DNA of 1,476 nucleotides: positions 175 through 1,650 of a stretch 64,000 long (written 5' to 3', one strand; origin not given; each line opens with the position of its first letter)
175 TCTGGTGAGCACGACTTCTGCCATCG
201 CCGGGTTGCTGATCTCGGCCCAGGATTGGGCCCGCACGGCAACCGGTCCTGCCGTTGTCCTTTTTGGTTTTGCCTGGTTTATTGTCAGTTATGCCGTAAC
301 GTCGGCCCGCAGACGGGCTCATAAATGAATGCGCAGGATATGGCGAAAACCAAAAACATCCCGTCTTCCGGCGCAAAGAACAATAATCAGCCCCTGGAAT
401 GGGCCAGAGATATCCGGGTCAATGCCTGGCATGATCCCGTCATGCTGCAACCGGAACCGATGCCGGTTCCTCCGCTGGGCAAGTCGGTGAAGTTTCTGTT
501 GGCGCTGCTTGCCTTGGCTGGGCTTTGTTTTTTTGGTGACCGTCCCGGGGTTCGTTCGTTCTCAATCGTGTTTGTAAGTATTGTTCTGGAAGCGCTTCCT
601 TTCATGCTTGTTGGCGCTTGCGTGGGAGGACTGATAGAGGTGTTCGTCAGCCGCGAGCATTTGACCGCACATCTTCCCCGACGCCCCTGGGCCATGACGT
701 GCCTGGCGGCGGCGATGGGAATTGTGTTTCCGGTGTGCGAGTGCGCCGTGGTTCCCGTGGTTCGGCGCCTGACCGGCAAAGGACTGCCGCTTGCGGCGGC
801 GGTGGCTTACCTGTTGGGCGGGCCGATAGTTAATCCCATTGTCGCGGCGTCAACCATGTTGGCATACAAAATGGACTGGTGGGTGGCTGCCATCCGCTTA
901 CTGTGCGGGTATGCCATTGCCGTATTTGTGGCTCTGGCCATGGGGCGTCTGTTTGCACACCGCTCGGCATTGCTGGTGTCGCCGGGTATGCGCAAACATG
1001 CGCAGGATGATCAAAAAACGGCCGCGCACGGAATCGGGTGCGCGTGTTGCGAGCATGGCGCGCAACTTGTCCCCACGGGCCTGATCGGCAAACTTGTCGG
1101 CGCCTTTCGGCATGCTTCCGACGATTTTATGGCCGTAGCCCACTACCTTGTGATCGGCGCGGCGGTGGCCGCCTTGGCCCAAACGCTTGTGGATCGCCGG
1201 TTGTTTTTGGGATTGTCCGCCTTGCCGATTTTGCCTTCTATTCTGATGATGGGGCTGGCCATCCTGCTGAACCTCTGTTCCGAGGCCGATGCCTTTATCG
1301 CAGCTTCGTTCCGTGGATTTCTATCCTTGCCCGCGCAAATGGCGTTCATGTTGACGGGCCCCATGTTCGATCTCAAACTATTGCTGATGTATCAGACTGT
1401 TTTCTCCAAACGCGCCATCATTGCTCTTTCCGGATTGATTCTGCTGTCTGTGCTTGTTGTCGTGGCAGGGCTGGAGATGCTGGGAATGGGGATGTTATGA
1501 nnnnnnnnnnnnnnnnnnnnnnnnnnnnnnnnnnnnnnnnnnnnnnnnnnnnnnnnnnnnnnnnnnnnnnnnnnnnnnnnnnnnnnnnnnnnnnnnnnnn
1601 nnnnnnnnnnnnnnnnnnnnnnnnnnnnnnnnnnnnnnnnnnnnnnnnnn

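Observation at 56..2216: DUF318 permease plus TIGR03943 membrane protein pair beside a ZnuB-like gene remnant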

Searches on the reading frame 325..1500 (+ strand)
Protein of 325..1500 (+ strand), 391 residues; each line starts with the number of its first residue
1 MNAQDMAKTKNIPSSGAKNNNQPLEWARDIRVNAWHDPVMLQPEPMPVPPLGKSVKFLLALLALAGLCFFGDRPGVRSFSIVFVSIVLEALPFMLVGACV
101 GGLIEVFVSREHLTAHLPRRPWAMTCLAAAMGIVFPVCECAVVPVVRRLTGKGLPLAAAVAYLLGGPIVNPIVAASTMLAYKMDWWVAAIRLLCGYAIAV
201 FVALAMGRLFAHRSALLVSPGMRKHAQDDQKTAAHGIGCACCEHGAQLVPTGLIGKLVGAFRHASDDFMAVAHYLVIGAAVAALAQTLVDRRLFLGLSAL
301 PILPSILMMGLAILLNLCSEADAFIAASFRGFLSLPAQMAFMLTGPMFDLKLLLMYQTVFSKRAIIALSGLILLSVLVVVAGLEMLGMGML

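Call 3: search_protein_families(library=pfam, proteins=[window:325-1497:+], max_evalue=0.01)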
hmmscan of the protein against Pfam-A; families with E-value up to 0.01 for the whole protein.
window:325-1497:+ (391 aa): 2 families
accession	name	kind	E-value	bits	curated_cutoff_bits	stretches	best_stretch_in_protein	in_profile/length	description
PF03773.19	ArsP_1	-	1.6e-55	188.8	32.3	1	79-379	5-288/294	Predicted permease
PF01349.22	Flavi_NS4B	-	0.0028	17.5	25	0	268-308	114-154/248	Flavivirus non-structural protein NS4B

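Call 4: search_protein_families(library=ncbifam, proteins=[window:325-1497:+], max_evalue=0.01)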
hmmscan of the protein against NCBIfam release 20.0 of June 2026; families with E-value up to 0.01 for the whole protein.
window:325-1497:+ (391 aa): 2 families
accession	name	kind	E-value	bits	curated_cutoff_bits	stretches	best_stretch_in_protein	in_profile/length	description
NF033936.1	CuZnOut_SO0444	equivalog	3.8e-24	85.5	300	1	83-380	1-306/351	SO_0444 family Cu/Zn efflux transporter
NF040736.1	efflux_SaoE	equivalog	7e-12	45.3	325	1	83-378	11-289/352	efflux transporter SaoE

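Call 5: find_encoding_contigs(protein=window:325-1500:+, flank=10000, max_places=6)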
Protein window:325-1500:+ (391 aa): 8 contigs read that carry it; 6 places shown.
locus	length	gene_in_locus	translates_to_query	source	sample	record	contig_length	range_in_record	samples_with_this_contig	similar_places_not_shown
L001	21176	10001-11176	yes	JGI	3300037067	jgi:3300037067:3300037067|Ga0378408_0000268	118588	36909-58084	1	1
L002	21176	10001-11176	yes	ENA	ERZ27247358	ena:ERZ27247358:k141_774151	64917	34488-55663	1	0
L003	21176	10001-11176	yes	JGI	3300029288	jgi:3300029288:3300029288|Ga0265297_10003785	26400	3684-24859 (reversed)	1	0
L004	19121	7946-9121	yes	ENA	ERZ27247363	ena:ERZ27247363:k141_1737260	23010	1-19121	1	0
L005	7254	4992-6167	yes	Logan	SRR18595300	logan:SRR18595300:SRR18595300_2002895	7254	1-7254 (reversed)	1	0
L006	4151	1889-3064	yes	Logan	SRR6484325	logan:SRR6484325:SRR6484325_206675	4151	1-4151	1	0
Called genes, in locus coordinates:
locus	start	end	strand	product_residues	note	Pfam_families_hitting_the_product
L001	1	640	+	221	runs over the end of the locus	PF04055:Radical_SAM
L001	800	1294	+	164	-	PF01325:Fe_dep_repress, PF12802:MarR_2 (faint), PF02742:Fe_dep_repr_C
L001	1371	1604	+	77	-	PF04023:FeoA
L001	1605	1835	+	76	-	PF04023:FeoA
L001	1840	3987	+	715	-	PF00009:GTP_EFTU (faint), PF01926:MMR_HSR1, PF02421:FeoB_N, PF09439:SRPRB (weak), PF17910:FeoB_Cyto, PF07670:Gate, PF07664:FeoB_C, PF07670:Gate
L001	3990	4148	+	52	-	PF10055:DUF2292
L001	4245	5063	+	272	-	-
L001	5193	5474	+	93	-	PF11162:DUF2946 (weak)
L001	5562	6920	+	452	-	-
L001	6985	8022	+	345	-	PF01297:ZnuA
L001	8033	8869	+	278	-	PF00950:ABC-3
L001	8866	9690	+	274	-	PF00950:ABC-3, PF01032:FecCD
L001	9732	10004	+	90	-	PF00950:ABC-3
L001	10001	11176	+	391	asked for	PF03773:ArsP_1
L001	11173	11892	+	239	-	PF21537:DUF1980_C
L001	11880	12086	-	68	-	-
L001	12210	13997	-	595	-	PF01839:FG-GAP (faint), PF13517:FG-GAP_3 (weak)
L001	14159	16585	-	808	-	PF05345:He_PIG (weak)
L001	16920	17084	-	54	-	-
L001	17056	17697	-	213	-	PF01209:Ubie_methyltran, PF13489:Methyltransf_23, PF13847:Methyltransf_31, PF08241:Methyltransf_11, PF08242:Methyltransf_12, PF13649:Methyltransf_25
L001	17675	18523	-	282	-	PF00950:ABC-3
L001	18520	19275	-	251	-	PF02463:SMC_N (faint), PF00005:ABC_tran, PF13304:AAA_21 (faint)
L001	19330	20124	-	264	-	PF01297:ZnuA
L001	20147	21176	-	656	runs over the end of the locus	PF07715:Plug, PF00593:TonB_dep_Rec_b-barrel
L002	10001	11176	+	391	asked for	PF03773:ArsP_1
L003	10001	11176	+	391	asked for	PF03773:ArsP_1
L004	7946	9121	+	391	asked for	PF03773:ArsP_1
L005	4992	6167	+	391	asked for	PF03773:ArsP_1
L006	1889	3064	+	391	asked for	PF03773:ArsP_1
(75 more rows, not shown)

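Call 22: find_homologous_proteins(query=window:325-1497:+, max_evalue=1e-10)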
Query window:325-1497:+ (391 aa): 1267 proteins with E <= 1e-10 among 8000 candidates; the best 120 are listed.
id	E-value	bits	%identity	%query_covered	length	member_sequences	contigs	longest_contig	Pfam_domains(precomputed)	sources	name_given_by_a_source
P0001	2.9e-247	838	100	99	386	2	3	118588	PF03773.20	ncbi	ncbi:MAG: permease [Kiritimatiellia bacterium]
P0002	5.1e-221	752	89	100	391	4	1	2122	PF03773.20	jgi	-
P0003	1.0e-213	728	86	100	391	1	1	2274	PF03773.20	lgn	-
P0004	2.3e-209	713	86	97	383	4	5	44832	PF03773.20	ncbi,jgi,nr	ncbi:MAG: permease [Verrucomicrobia bacterium]|nr:permease [Verrucomicrobiota bacterium] MCG2678468.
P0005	1.8e-203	694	82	100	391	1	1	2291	PF03773.20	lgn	-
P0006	1.8e-203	694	83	100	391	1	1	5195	PF03773.20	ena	-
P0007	1.4e-145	504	68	92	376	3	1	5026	PF03773.20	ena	-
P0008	3.6e-145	502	67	95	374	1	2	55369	PF03773.20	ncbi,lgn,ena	-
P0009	2.7e-144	499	64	99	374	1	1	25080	PF03773.20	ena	-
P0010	8.9e-138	478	61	98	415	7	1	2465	PF03773.20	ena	-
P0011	1.6e-136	474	70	86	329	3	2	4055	PF03773.20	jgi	jgi:uncharacterized membrane protein YraQ (UPF0718 family)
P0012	6.5e-136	472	62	99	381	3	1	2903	PF03773.20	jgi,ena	-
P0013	1.5e-135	471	63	99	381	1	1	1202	PF03773.20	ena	-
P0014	3.2e-135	469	62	96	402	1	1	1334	PF03773.20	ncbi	-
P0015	4.2e-130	453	60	99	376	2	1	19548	PF03773.20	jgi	-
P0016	6.3e-127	442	60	95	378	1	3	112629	PF03773.20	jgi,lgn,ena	-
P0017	4.7e-124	433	65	81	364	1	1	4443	PF03773.20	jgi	-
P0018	5.7e-123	429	68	80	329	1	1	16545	PF03773.20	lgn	-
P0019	4.3e-122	426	68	81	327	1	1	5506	PF03773.20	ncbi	-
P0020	1.6e-121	424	61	95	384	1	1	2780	PF03773.20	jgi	jgi:uncharacterized protein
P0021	3.4e-121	423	68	81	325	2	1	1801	PF03773.20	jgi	jgi:hypothetical protein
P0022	1.1e-120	422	63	92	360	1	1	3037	PF03773.20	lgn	-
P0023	8.6e-120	419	61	92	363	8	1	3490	PF03773.20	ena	-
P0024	1.0e-119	418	62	87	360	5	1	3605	PF03773.20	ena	-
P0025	8.0e-119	415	62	92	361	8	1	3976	PF03773.20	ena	-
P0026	1.6e-118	414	61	81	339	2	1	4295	PF03773.20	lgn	-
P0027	1.6e-118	414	62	92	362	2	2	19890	PF03773.20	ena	-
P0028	2.9e-118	414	61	91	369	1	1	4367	PF03773.20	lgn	-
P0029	3.7e-118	413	62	92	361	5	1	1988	PF03773.20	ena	-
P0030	8.4e-118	412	61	82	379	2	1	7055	PF03773.20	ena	-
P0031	1.6e-117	411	64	81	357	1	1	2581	PF03773.20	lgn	-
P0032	5.1e-117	410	61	92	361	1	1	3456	PF03773.20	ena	-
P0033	1.5e-116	408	61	92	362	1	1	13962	PF03773.20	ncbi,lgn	-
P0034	2.6e-116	407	61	92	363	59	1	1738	PF03773.20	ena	-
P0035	2.9e-116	407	61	92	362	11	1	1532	PF03773.20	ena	-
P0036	3.3e-116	407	59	92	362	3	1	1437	PF03773.20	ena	-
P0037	3.6e-116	407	62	87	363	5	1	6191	PF03773.20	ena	-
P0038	2.5e-115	404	60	92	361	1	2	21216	PF03773.20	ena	-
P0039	4.9e-115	403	63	80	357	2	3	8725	PF03773.20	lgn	-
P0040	7.7e-115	402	60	91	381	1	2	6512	PF03773.20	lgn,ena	-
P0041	2.7e-113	397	60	86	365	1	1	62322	PF03773.20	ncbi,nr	ncbi:MAG: permease [Opitutae bacterium]|nr:permease [Opitutae bacterium]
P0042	2.8e-113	397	59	88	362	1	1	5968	PF03773.20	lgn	-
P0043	4.6e-113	397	66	74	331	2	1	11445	PF03773.20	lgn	-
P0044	1.2e-112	395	64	80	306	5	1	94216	PF03773.20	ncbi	-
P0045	3.1e-112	394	63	80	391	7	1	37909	PF03773.20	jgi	-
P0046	2.4e-111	391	62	81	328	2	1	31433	PF03773.20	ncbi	-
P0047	3.7e-111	390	58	91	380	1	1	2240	PF03773.20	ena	-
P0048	3.9e-111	390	64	80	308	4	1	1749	PF03773.20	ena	-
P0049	3.5e-110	387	53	90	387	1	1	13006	PF03773.20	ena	-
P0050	7.8e-110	386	54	90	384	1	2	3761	PF03773.20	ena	-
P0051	9.1e-110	386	56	90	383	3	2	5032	PF03773.20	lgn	-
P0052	1.0e-109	386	58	85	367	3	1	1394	PF03773.20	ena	-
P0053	2.2e-109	384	55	89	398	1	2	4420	PF03773.20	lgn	-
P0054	2.8e-108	381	55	86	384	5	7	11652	PF03773.20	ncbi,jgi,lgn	ncbi:MAG: permease [Desulfobacteraceae bacterium]|jgi:uncharacterized membrane protein YraQ (UPF0718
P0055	3.1e-108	381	58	84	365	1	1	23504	PF03773.20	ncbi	-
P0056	4.2e-108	380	59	82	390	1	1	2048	PF03773.20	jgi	jgi:uncharacterized membrane protein YraQ (UPF0718 family)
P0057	6.7e-108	380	55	86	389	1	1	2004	PF03773.20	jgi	jgi:uncharacterized membrane protein YraQ (UPF0718 family)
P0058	8.1e-108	379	56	86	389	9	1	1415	PF03773.20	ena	-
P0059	1.7e-107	378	58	87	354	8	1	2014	PF03773.20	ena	-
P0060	2.0e-107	378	56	86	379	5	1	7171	PF03773.20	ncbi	-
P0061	2.8e-107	377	53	88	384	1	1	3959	PF03773.20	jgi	jgi:uncharacterized membrane protein YraQ (UPF0718 family)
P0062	3.6e-107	377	54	82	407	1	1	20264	PF03773.20,PF02535.29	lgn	-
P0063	3.9e-107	377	57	80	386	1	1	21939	PF03773.20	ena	-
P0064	6.5e-107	376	60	80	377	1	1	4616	PF03773.20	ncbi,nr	ncbi:MAG TPA: permease [Phycisphaerae bacterium]|nr:permease [Phycisphaerae bacterium]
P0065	8.4e-107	376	53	91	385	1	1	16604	PF03773.20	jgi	jgi:uncharacterized protein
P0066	8.8e-107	376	55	90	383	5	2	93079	PF03773.20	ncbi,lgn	-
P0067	9.3e-107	376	59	82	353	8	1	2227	PF03773.20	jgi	jgi:uncharacterized membrane protein YraQ (UPF0718 family)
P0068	1.1e-106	376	59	81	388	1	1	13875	PF03773.20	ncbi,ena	-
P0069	1.1e-106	376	55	86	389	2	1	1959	PF03773.20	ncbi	-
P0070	1.4e-106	375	57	87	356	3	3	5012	PF03773.20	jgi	jgi:uncharacterized membrane protein YraQ (UPF0718 family)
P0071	1.4e-106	375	56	92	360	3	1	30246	PF03773.20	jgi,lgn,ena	-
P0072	1.5e-106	375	58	86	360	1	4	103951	PF03773.20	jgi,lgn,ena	-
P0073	1.9e-106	375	57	82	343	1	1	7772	PF03773.20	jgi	-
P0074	2.5e-106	374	56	87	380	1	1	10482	PF03773.20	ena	-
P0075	2.7e-106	374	58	85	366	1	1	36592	PF03773.20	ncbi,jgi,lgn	-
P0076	4.2e-106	374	53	90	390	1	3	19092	PF03773.20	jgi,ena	-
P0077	4.5e-106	374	58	86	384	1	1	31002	PF03773.20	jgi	jgi:uncharacterized membrane protein YraQ (UPF0718 family)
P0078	1.3e-105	372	56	87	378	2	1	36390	PF03773.20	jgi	jgi:uncharacterized membrane protein YraQ (UPF0718 family)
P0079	1.8e-105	372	57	87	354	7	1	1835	PF03773.20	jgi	jgi:hypothetical protein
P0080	2.0e-105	371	59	80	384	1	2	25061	PF03773.20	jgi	jgi:uncharacterized membrane protein YraQ (UPF0718 family)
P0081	2.0e-105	371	61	80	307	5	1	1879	PF03773.20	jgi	jgi:hypothetical protein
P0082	2.9e-105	371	59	80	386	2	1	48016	PF03773.20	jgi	jgi:uncharacterized membrane protein YraQ (UPF0718 family)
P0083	3.0e-105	371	58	80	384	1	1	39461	PF03773.20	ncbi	-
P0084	3.1e-105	371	58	80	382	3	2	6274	PF03773.20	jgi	-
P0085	3.2e-105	371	56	81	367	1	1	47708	PF03773.20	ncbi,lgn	-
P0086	3.2e-105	371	57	79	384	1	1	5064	PF03773.20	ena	-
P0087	4.1e-105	370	57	81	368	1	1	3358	PF03773.20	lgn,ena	-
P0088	4.2e-105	370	58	87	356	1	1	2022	PF03773.20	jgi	jgi:uncharacterized membrane protein YraQ (UPF0718 family)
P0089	4.4e-105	370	60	84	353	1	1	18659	PF03773.20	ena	-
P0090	4.7e-105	370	55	86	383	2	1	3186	PF03773.20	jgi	-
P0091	4.9e-105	370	57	86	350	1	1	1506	PF03773.20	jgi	-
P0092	5.0e-105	370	57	81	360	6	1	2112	PF03773.20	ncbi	-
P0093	5.6e-105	370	54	87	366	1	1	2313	PF03773.20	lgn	-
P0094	6.3e-105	370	59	83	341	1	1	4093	PF03773.20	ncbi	ncbi:MAG: permease, partial [Lentisphaerota bacterium]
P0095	8.0e-105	369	54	81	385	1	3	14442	PF03773.20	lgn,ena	-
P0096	1.4e-104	369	61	76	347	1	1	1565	PF03773.20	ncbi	-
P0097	1.7e-104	368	56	81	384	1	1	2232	PF03773.20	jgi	-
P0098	1.7e-104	368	55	89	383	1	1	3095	PF03773.20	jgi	jgi:uncharacterized membrane protein YraQ (UPF0718 family)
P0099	1.9e-104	368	55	85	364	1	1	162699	PF03773.20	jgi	jgi:uncharacterized membrane protein YraQ (UPF0718 family)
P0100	2.8e-104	368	56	80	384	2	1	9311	PF03773.20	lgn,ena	-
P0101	3.0e-104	368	57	81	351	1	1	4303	PF03773.20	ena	-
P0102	3.4e-104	367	58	81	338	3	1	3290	PF03773.20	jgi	jgi:hypothetical protein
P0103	3.9e-104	367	53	90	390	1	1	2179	PF03773.20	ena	-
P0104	4.1e-104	367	57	81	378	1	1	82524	PF03773.20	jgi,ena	jgi:uncharacterized membrane protein YraQ (UPF0718 family)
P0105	4.2e-104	367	56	81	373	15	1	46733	PF03773.20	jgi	jgi:uncharacterized membrane protein YraQ (UPF0718 family)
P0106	4.3e-104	367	55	86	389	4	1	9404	PF03773.20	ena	-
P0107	4.5e-104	367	55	86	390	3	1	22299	PF03773.20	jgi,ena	-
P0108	4.8e-104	367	55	86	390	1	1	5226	PF03773.20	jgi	jgi:uncharacterized membrane protein YraQ (UPF0718 family)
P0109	5.2e-104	367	54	88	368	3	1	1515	PF03773.20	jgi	jgi:uncharacterized membrane protein YraQ (UPF0718 family)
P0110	5.6e-104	367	60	80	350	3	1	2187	PF03773.20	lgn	-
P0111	6.8e-104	366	57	86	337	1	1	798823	PF03773.20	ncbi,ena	-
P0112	7.0e-104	366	58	82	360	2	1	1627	PF03773.20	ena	-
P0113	7.6e-104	366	52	88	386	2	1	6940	PF03773.20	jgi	jgi:hypothetical protein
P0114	8.3e-104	366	54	87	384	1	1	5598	PF03773.20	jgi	-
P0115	8.8e-104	366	58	80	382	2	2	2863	PF03773.20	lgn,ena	-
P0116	1.0e-103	366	54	85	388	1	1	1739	PF03773.20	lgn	-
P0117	1.1e-103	366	55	88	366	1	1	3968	PF03773.20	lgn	-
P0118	1.1e-103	366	52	90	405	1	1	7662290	PF03773.20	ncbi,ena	-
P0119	1.6e-103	365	53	90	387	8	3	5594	PF03773.20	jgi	jgi:uncharacterized protein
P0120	1.8e-103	365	53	82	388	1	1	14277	PF03773.20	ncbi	-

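Call 23: find_encoding_contigs(protein=P0004, flank=10000, max_places=2)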
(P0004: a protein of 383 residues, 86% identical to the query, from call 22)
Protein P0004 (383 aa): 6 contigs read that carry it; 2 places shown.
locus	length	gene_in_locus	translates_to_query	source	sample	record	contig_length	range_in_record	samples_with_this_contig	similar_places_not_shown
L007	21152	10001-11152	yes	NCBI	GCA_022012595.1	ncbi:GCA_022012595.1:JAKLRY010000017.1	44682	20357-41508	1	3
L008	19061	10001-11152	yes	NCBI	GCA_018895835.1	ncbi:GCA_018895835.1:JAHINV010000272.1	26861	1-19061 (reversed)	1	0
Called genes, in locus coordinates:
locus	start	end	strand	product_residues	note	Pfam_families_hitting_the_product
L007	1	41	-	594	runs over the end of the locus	PF01512:Complex1_51K, PF10589:NADH_4Fe-4S, PF13237:Fer4_10, PF14697:Fer4_21, PF12838:Fer4_7, PF13187:Fer4_9 (weak), PF00037:Fer4 (weak), PF12797:Fer4_2 (weak), +1 more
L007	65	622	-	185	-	PF01257:2Fe-2S_thioredx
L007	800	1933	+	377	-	PF01208:URO-D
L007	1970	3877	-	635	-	PF01134:GIDA, PF12831:FAD_oxidored, PF01134:GIDA, PF21680:GIDA_C_1st, PF13932:SAM_GIDA_C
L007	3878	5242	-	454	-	PF10396:TrmE_N, PF00350:Dynamin_N (faint), PF12631:MnmE_helical, PF01926:MMR_HSR1, PF02421:FeoB_N (weak)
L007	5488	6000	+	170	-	PF02001:DUF134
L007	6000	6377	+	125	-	PF02579:Nitro_FeMo-Co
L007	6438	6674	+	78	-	PF04023:FeoA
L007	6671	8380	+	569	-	PF01926:MMR_HSR1, PF02421:FeoB_N, PF07670:Gate, PF07664:FeoB_C, PF07670:Gate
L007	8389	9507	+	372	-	PF04055:Radical_SAM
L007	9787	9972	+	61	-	-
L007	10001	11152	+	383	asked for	PF03773:ArsP_1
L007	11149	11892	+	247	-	PF21537:DUF1980_C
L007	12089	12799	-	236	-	PF00005:ABC_tran, PF13304:AAA_21 (faint)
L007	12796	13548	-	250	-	PF02361:CbiQ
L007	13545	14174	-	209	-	PF01209:Ubie_methyltran, PF02353:CMAS (weak), PF13489:Methyltransf_23, PF01728:FtsJ, PF13847:Methyltransf_31, PF08241:Methyltransf_11, PF08242:Methyltransf_12, PF13649:Methyltransf_25, +4 more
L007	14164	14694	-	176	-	-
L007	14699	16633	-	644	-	PF07715:Plug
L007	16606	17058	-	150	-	PF08753:NikR_C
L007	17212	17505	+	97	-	-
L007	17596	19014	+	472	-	-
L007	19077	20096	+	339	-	PF01297:ZnuA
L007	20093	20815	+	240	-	PF00005:ABC_tran, PF13304:AAA_21 (faint)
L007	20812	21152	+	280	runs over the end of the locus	PF00950:ABC-3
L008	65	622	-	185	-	PF01257:2Fe-2S_thioredx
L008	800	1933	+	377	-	PF01208:URO-D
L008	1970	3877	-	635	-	PF01134:GIDA, PF12831:FAD_oxidored, PF01134:GIDA, PF21680:GIDA_C_1st, PF13932:SAM_GIDA_C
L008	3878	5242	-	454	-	PF10396:TrmE_N, PF00350:Dynamin_N (faint), PF12631:MnmE_helical, PF01926:MMR_HSR1, PF02421:FeoB_N (weak)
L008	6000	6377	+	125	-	PF02579:Nitro_FeMo-Co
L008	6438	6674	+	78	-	PF04023:FeoA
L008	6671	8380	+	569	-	PF01926:MMR_HSR1, PF02421:FeoB_N, PF07670:Gate, PF07664:FeoB_C, PF07670:Gate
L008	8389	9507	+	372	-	PF04055:Radical_SAM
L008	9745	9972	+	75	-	PF01297:ZnuA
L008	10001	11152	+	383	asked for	PF03773:ArsP_1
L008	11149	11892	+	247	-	PF21537:DUF1980_C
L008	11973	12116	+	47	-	-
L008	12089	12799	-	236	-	PF00005:ABC_tran, PF13304:AAA_21 (faint)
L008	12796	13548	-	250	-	PF02361:CbiQ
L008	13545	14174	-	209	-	PF01209:Ubie_methyltran, PF02353:CMAS (weak), PF13489:Methyltransf_23, PF01728:FtsJ, PF13847:Methyltransf_31, PF08241:Methyltransf_11, PF08242:Methyltransf_12, PF13649:Methyltransf_25, +4 more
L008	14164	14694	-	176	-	-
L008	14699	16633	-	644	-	PF07715:Plug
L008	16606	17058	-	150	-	PF08753:NikR_C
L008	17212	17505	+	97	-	-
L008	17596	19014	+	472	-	-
